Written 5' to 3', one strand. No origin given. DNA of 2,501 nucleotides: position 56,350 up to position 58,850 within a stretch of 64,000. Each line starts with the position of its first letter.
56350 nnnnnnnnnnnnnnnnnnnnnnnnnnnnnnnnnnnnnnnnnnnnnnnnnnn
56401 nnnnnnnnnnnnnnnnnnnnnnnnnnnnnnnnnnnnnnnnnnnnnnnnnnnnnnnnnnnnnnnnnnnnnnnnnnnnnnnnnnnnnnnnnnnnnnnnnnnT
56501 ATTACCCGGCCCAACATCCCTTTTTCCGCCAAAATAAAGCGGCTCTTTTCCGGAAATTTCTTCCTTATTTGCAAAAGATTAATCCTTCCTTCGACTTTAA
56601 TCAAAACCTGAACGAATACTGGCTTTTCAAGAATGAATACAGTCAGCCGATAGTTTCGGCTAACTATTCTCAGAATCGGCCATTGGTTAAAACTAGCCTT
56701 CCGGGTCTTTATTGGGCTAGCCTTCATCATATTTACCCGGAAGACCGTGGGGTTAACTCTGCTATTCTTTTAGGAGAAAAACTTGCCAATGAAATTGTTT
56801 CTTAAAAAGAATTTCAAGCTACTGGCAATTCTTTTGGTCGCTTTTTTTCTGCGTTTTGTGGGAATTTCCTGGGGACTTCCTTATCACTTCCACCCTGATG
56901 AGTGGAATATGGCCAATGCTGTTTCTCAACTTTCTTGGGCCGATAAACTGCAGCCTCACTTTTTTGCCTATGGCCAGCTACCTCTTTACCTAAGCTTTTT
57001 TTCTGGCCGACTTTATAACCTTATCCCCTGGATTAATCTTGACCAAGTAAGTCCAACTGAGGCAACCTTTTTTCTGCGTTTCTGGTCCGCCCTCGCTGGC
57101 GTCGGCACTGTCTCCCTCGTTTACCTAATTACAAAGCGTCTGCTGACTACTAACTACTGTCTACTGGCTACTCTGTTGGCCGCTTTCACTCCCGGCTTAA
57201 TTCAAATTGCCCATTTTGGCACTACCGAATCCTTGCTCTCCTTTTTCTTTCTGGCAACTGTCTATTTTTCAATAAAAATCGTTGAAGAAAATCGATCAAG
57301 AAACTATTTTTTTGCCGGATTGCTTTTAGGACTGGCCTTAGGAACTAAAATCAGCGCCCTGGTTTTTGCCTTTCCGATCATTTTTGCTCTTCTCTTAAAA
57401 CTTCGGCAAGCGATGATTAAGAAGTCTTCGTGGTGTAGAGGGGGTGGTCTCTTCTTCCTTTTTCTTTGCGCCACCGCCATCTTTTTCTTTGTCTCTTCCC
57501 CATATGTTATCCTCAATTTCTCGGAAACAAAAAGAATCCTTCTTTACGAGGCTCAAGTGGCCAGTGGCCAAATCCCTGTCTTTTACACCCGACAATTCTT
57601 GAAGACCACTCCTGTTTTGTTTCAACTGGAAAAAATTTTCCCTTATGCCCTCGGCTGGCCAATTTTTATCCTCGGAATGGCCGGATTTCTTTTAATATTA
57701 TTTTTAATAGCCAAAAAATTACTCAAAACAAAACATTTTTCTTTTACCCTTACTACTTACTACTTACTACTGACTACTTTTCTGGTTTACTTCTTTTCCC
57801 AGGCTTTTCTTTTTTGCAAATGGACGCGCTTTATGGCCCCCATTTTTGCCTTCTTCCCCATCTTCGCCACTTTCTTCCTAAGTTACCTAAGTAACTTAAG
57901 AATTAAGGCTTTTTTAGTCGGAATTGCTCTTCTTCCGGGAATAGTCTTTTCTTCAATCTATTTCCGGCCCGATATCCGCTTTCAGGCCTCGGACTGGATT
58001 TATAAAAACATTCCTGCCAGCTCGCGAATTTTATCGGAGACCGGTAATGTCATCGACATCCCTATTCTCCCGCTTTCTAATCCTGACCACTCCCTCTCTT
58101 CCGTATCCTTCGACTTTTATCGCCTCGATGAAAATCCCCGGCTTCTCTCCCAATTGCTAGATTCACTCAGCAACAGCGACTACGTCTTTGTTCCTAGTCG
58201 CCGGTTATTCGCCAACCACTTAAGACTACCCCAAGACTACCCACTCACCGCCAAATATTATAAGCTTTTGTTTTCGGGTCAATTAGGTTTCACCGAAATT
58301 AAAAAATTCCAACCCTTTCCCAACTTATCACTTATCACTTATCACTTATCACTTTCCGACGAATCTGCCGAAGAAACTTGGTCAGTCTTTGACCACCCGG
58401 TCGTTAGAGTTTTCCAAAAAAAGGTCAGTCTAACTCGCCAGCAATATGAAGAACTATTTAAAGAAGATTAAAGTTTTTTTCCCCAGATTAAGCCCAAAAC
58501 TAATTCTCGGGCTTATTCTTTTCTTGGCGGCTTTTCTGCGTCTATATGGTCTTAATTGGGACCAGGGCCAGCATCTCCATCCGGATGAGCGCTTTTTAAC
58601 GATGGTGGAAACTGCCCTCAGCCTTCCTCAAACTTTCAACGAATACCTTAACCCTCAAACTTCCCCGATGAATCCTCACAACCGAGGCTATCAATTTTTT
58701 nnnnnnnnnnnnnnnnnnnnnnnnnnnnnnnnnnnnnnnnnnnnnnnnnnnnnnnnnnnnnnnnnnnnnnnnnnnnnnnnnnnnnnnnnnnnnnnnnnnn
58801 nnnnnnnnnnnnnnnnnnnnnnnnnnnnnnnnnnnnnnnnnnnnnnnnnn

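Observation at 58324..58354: Perfect heptanucleotide tandem repeats inside a GT-C glycosyltransferase gene: candidate phase-variation switch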

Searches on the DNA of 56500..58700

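Call 53: search_rna_families(source=window, start=56500, end=58700, threshold=gathering)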
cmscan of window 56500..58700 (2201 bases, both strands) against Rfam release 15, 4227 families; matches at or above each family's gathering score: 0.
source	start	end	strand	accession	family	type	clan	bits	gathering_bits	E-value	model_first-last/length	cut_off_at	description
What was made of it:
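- No Rfam family matches (call 53).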
